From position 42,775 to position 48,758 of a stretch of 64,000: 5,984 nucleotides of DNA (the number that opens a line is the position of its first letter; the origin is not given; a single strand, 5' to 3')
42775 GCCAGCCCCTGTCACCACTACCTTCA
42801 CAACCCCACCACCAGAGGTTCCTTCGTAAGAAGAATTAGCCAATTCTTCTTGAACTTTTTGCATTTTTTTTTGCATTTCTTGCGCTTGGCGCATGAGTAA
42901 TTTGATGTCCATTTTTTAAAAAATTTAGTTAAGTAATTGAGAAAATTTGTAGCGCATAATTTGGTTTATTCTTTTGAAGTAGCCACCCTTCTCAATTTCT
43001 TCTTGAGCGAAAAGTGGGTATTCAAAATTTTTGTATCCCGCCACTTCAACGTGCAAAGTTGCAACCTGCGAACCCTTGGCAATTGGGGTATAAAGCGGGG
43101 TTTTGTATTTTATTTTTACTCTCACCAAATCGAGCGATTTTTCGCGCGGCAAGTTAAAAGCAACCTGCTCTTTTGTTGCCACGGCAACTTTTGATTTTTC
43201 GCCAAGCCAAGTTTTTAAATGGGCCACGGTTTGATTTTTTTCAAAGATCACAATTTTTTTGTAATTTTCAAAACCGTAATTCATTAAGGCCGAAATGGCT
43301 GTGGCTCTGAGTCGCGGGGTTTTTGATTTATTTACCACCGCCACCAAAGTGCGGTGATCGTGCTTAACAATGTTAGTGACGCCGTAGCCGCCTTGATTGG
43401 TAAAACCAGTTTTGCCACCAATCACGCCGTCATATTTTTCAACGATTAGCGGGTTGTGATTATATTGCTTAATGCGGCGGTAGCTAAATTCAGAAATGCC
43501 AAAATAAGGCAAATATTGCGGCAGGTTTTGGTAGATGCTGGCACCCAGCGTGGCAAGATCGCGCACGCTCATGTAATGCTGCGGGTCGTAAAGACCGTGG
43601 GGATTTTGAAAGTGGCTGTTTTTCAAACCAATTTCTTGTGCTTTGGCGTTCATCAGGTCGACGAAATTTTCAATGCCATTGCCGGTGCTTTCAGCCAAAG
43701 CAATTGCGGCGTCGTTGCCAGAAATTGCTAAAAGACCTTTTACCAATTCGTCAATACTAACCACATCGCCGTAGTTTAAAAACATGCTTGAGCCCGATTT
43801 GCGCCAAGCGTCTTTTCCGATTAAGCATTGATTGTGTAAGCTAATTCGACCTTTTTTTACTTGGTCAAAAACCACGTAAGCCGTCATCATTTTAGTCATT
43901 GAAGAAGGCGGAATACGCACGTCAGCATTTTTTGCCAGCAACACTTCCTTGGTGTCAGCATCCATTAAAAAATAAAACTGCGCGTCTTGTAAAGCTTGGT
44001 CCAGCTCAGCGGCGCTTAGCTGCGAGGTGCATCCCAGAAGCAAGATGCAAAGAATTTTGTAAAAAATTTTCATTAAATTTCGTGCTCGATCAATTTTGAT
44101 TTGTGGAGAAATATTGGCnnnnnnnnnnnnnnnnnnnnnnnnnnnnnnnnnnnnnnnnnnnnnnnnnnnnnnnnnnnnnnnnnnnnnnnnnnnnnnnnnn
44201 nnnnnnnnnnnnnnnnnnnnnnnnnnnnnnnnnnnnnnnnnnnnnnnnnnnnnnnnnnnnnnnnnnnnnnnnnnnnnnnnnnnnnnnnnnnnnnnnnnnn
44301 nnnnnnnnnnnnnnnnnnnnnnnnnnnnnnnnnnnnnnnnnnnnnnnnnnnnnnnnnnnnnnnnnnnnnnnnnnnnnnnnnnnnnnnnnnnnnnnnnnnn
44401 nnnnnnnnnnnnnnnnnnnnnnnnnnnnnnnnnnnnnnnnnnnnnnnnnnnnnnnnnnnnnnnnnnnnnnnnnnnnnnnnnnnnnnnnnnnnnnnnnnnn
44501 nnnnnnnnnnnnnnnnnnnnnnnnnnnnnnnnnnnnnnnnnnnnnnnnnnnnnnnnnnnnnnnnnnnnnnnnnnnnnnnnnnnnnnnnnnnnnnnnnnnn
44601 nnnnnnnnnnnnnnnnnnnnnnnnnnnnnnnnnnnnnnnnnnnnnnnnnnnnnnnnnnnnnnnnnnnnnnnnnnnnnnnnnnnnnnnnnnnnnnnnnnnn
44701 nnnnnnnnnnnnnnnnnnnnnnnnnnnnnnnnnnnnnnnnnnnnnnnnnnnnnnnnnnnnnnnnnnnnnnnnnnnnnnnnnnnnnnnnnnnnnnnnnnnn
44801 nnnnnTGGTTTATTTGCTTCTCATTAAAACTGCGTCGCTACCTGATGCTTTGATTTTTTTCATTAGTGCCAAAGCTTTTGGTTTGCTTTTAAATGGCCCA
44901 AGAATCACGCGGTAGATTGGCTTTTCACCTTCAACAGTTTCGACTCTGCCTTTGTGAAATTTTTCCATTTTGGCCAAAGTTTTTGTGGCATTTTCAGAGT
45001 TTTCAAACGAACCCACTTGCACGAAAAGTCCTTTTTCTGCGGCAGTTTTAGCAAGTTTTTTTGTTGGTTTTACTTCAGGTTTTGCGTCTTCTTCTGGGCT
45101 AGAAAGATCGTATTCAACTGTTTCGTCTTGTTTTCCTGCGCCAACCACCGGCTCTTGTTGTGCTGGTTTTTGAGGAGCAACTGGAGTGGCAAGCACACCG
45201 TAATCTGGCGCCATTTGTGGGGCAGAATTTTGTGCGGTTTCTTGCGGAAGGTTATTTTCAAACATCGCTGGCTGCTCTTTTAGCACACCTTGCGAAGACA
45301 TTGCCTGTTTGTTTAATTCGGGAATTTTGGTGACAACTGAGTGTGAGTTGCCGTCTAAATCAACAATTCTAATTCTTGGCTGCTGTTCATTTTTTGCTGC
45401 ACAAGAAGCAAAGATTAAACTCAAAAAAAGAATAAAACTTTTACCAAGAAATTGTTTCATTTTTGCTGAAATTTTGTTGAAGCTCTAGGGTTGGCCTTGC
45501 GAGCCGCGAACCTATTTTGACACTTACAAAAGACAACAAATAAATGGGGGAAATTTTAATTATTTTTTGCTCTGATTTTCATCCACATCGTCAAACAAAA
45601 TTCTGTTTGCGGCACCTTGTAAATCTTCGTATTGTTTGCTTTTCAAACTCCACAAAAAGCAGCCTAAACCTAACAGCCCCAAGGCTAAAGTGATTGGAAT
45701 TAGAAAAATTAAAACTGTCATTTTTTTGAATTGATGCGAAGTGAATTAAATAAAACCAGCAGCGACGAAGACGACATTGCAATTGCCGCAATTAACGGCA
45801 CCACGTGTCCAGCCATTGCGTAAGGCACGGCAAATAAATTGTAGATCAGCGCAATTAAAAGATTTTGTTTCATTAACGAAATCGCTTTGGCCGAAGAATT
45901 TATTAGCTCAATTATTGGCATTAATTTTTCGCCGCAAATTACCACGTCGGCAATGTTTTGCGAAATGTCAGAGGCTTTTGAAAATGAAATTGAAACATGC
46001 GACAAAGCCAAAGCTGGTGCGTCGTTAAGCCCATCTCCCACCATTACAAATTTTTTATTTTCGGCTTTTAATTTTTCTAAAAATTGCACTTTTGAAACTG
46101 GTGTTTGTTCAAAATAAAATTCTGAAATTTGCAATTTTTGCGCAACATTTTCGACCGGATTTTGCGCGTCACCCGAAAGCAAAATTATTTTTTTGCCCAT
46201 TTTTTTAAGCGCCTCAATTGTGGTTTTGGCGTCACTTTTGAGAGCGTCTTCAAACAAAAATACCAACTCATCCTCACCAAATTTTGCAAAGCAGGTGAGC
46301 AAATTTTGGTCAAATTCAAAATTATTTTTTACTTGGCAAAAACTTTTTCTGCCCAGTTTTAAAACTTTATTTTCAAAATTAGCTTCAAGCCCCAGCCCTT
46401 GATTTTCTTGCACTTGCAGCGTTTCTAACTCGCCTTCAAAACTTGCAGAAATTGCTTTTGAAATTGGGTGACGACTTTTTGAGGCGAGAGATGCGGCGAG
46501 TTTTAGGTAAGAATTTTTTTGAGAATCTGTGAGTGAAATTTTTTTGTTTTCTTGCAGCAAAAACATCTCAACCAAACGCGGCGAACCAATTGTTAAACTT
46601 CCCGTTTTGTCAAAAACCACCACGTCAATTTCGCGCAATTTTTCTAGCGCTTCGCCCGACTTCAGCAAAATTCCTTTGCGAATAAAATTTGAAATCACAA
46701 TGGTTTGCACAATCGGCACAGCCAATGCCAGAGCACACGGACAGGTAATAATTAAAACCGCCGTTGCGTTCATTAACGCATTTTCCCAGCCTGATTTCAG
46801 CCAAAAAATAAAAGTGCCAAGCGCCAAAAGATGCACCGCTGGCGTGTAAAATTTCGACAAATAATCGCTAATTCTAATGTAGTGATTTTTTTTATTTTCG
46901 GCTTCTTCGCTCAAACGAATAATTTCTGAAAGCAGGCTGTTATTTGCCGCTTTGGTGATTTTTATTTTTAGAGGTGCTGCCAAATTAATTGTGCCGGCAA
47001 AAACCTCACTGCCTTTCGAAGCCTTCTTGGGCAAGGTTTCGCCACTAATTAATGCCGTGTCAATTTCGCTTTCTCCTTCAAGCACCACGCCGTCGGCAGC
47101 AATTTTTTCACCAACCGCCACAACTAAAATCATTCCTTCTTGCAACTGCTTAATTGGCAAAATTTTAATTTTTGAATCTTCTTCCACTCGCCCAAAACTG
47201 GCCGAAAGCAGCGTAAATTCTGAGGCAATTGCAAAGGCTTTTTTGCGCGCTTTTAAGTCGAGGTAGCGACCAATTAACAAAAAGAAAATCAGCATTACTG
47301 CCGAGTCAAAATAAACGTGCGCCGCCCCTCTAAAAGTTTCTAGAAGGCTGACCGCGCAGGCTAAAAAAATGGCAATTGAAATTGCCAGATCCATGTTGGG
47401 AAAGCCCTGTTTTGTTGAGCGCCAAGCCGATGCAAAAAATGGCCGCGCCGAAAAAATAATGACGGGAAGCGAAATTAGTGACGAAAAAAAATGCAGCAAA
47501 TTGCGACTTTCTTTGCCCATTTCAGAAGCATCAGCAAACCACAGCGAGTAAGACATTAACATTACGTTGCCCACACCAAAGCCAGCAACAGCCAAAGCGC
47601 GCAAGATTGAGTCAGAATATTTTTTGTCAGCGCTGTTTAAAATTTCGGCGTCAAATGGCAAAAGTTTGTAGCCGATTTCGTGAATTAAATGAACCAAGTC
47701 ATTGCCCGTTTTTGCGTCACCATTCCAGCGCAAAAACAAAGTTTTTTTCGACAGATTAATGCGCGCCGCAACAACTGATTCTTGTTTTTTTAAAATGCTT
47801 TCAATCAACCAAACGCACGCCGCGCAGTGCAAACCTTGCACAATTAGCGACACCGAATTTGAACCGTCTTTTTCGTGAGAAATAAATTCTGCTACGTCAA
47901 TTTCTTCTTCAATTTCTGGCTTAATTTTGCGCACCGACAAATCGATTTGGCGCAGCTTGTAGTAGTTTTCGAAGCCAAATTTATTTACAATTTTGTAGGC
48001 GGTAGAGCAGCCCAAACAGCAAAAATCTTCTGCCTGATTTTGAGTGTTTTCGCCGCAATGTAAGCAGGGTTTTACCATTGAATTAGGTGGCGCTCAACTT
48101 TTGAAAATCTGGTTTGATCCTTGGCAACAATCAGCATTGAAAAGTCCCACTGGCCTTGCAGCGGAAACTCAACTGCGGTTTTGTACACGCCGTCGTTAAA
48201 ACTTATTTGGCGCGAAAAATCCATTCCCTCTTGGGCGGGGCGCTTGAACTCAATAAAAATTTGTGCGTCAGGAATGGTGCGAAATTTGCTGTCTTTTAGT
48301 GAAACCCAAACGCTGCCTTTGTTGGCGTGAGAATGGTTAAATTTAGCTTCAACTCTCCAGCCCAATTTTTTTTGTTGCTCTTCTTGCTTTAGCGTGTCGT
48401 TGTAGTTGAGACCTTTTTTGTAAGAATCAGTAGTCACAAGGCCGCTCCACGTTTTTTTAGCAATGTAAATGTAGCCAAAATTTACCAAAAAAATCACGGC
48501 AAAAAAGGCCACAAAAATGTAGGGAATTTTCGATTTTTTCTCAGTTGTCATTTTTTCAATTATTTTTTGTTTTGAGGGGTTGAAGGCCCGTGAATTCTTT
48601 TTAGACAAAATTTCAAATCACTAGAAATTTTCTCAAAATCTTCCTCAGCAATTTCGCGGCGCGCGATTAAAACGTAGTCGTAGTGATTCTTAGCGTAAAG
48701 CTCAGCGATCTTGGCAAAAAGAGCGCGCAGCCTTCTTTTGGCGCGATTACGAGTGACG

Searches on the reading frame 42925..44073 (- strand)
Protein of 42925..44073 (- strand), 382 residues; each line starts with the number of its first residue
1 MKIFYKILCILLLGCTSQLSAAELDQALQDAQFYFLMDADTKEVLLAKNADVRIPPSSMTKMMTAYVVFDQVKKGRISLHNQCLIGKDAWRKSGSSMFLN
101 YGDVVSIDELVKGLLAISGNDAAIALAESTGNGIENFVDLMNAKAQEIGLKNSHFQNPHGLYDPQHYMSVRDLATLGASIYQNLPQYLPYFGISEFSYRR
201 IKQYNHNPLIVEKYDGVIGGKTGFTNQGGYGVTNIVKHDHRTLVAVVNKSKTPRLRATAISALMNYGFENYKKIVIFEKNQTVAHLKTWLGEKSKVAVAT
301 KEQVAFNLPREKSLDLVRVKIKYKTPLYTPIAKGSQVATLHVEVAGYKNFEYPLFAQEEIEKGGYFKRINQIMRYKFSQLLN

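Call 49: search_protein_families(library=pfam, proteins=[window:42925-44073:-], max_evalue=0.001)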
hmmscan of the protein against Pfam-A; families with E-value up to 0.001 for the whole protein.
window:42925-44073:- (382 aa): 3 families
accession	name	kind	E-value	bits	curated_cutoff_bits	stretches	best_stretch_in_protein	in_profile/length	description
PF00768.25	Peptidase_S11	-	4.5e-62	210.1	27.6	1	29-248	10-235/239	D-alanyl-D-alanine carboxypeptidase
PF13354.11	Beta-lactamase2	-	1.9e-13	50.7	22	1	36-183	4-149/214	Beta-lactamase enzyme family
PF07943.18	PBP5_C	-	3.2e-12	46.9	21.2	1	271-362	1-91/91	Penicillin-binding protein 5, C-terminal domain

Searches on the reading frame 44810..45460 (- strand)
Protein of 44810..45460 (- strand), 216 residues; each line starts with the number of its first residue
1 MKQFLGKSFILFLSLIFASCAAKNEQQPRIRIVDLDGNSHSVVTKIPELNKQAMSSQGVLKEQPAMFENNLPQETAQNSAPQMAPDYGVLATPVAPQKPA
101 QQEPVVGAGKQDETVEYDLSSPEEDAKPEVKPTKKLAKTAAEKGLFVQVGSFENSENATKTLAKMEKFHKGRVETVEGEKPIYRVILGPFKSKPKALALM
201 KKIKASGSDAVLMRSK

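Call 50: search_protein_families(library=pfam, proteins=[window:44810-45460:-], max_evalue=0.001)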
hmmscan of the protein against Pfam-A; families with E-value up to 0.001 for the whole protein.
window:44810-45460:- (216 aa): 1 family
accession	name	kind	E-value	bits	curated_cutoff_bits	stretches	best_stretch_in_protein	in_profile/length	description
PF05036.18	SPOR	-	3.4e-15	56.6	21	1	142-213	2-75/76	SPOR domain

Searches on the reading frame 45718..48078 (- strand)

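Call 50: search_protein_families(library=pfam, proteins=[window:45718-48078:-], max_evalue=0.001)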
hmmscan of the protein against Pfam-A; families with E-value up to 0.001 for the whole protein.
window:45718-48078:- (786 aa): 5 families
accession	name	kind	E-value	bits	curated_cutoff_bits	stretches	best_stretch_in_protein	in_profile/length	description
PF00122.25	E1-E2_ATPase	-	3.4e-41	141.2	28.1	1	297-464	8-177/181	E1-E2 ATPase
PF00702.32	Hydrolase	-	4.2e-25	89.7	26.4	1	484-691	1-188/191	haloacid dehalogenase-like hydrolase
PF00403.32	HMA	-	9.3e-09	36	24.8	1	78-138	2-62/62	Heavy-metal-associated domain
PF12156.14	ATPase-cat_bd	-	2.7e-07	31.7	27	1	5-51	2-58/86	Putative metal-binding domain of cation transport ATPase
PF08282.18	Hydrolase_3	-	3.3e-05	24.2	20.9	0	666-714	195-243/255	haloacid dehalogenase-like hydrolase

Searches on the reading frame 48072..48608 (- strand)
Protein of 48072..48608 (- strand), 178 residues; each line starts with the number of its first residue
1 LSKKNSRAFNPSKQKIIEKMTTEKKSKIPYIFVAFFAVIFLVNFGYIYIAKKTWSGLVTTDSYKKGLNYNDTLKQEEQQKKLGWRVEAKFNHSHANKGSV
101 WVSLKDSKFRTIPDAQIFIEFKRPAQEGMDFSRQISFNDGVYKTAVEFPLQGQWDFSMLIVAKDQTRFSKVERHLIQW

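Call 50: search_protein_families(library=pfam, proteins=[window:48072-48608:-], max_evalue=0.001)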
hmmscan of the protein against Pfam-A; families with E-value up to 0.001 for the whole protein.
window:48072-48608:- (178 aa): 2 families
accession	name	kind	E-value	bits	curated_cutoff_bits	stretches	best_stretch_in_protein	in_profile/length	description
PF05751.16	FixH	-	4.4e-31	108.3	23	1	27-167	7-142/150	FixH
PF13115.11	YtkA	-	6.7e-07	30.3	25.9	1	84-156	7-82/85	YtkA-like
